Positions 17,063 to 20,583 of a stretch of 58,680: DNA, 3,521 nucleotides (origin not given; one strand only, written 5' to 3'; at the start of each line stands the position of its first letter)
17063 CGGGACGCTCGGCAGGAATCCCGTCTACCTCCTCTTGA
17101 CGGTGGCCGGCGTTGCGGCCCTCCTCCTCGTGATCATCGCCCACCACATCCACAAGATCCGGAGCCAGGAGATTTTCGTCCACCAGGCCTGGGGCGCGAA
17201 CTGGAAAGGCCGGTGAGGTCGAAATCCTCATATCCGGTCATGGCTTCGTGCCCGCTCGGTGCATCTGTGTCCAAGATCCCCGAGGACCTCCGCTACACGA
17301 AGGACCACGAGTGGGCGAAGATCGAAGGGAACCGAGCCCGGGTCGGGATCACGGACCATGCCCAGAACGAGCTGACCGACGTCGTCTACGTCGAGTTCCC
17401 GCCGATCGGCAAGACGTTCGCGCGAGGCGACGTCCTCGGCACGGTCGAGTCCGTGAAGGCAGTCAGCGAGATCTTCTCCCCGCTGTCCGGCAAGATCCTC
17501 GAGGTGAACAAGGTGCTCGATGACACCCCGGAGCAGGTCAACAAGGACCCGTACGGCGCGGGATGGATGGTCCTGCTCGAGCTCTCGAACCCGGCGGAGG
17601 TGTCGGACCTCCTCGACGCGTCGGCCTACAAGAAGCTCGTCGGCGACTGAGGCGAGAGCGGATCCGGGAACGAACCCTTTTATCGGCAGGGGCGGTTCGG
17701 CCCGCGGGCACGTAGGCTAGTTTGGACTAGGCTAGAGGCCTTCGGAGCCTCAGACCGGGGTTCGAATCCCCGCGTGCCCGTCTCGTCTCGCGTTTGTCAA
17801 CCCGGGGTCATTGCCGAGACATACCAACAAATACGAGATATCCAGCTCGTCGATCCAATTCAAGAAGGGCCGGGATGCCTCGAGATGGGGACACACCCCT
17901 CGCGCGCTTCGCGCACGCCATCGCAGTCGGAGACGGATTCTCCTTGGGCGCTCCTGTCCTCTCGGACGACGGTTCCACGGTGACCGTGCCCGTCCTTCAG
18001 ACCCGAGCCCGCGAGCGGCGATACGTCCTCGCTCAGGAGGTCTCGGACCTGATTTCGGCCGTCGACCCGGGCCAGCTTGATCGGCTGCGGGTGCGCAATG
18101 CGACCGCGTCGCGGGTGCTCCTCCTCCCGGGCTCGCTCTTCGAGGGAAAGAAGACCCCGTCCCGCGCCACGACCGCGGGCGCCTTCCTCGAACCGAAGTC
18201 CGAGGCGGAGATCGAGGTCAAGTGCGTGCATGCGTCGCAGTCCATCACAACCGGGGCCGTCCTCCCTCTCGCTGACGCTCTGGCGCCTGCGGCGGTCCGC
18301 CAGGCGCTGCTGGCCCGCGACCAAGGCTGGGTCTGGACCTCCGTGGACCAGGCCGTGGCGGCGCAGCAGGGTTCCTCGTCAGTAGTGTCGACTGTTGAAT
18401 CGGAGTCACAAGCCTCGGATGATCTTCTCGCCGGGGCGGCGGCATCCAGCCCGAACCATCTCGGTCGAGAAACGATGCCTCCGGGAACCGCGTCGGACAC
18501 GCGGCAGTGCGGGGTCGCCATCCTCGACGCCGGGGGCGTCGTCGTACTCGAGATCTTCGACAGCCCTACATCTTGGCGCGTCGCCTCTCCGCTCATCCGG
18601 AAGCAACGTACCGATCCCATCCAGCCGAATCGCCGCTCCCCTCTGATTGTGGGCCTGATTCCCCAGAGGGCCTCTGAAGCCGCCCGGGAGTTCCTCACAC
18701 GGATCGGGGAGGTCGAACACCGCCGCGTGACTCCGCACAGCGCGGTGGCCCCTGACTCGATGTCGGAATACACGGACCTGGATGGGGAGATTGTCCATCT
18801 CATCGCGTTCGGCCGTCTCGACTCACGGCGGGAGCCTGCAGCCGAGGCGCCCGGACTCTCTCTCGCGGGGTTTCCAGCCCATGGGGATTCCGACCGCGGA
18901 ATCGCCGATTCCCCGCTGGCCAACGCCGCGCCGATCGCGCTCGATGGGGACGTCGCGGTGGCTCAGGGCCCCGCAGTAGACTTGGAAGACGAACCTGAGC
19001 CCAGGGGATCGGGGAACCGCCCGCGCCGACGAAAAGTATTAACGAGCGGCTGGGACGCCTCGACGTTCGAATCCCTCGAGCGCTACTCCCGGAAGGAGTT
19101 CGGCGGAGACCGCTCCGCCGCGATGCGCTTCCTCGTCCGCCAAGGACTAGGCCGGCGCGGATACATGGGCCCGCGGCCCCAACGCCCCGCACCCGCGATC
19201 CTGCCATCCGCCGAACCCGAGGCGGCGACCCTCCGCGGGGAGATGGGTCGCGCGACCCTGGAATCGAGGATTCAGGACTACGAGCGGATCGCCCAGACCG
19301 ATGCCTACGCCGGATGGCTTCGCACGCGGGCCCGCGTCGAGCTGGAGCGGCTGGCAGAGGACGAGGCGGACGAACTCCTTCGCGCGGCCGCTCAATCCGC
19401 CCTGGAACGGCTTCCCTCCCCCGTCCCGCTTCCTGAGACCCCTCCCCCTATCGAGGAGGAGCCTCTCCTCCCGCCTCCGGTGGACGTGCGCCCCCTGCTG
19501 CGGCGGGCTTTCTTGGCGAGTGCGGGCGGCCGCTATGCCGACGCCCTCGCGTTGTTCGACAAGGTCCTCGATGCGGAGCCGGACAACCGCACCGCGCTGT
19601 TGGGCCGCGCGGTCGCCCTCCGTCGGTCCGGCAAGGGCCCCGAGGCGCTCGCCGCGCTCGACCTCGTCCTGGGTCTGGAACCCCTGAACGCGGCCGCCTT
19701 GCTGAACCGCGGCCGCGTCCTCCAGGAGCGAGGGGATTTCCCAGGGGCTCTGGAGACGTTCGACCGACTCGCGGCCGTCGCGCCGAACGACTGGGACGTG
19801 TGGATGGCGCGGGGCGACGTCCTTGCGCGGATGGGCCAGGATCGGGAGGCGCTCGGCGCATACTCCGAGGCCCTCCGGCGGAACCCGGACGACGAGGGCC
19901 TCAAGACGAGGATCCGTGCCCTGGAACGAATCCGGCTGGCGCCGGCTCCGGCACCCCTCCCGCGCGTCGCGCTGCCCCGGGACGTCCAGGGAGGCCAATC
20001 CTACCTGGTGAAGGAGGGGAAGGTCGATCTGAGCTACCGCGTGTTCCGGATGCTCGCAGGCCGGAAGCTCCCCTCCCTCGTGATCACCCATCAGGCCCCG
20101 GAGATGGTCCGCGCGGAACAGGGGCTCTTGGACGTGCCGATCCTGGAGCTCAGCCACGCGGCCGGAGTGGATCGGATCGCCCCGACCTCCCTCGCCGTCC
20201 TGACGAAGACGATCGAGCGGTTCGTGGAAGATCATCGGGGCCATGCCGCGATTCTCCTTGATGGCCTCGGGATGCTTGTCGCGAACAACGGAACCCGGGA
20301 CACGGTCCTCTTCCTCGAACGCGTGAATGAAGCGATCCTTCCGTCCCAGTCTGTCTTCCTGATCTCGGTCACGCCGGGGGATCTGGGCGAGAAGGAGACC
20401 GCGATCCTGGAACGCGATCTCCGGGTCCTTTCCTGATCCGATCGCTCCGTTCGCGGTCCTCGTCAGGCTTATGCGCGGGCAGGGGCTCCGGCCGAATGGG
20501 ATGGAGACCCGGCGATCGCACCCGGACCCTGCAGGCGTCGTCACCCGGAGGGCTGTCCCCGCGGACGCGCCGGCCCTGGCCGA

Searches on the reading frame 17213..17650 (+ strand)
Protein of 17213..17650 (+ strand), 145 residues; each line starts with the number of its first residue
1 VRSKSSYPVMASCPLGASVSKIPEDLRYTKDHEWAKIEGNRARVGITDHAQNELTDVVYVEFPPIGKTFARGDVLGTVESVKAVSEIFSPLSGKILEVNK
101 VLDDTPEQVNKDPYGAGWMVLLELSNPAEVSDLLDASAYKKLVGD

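Call 60: search_protein_families(library=pfam, proteins=[window:17213-17650:+], max_evalue=0.001)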
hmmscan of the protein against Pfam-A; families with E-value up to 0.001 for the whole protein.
window:17213-17650:+ (145 aa): 1 family
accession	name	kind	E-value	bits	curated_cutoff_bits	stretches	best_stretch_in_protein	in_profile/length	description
PF01597.25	GCV_H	-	2.5e-40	137.6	22.2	1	26-143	1-119/122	Glycine cleavage H-protein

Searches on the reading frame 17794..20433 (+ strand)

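Call 72: search_protein_families(library=pfam, proteins=[window:17794-20433:+], max_evalue=0.00001)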
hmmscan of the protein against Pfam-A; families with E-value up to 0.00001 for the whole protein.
window:17794-20433:+ (880 aa): 13 families
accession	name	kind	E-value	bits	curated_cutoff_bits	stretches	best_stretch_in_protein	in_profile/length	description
PF05763.18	DUF835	-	1.5e-18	67.4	33.1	1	747-875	8-135/136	Protein of unknown function (DUF835)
PF07719.23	TPR_2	-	2.8e-18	64.9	27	0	668-700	2-34/34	Tetratricopeptide repeat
PF14559.12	TPR_19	-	3e-15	56.7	25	2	579-632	5-58/68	Tetratricopeptide repeat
PF13432.12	TPR_16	-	3.5e-15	56.5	32.7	2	637-700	1-64/65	Tetratricopeptide repeat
PF20208.3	ARPP-1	-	1.6e-14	54.4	27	1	89-338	45-296/297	ARG and Rhodanese-Phosphatase-superfamily-associated Protein domain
PF00515.34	TPR_1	-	3.5e-14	52.3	27.8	0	668-700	2-34/34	Tetratricopeptide repeat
PF13428.12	TPR_14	-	1.4e-11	44.3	23.5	0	667-703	1-37/44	Tetratricopeptide repeat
PF13371.12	TPR_9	-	9.9e-11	41.9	35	1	645-701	7-63/73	Tetratricopeptide repeat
PF13174.12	TPR_6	-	5.2e-10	39.7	26.3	0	635-665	2-32/33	Tetratricopeptide repeat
PF13414.12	TPR_11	-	4.3e-09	36.4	26.8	0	640-681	1-42/42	TPR repeat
PF13431.12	TPR_17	-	3.8e-08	33.4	24.4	0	628-653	8-33/34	Tetratricopeptide repeat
PF13424.12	TPR_12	-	6.5e-06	26.7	30.1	0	633-695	3-73/77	Tetratricopeptide repeat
PF23914.1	TPR_CcmH_CycH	-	7.3e-06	26.3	42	0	663-704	46-87/158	Cytochrome c-type biogenesis protein H TPR domain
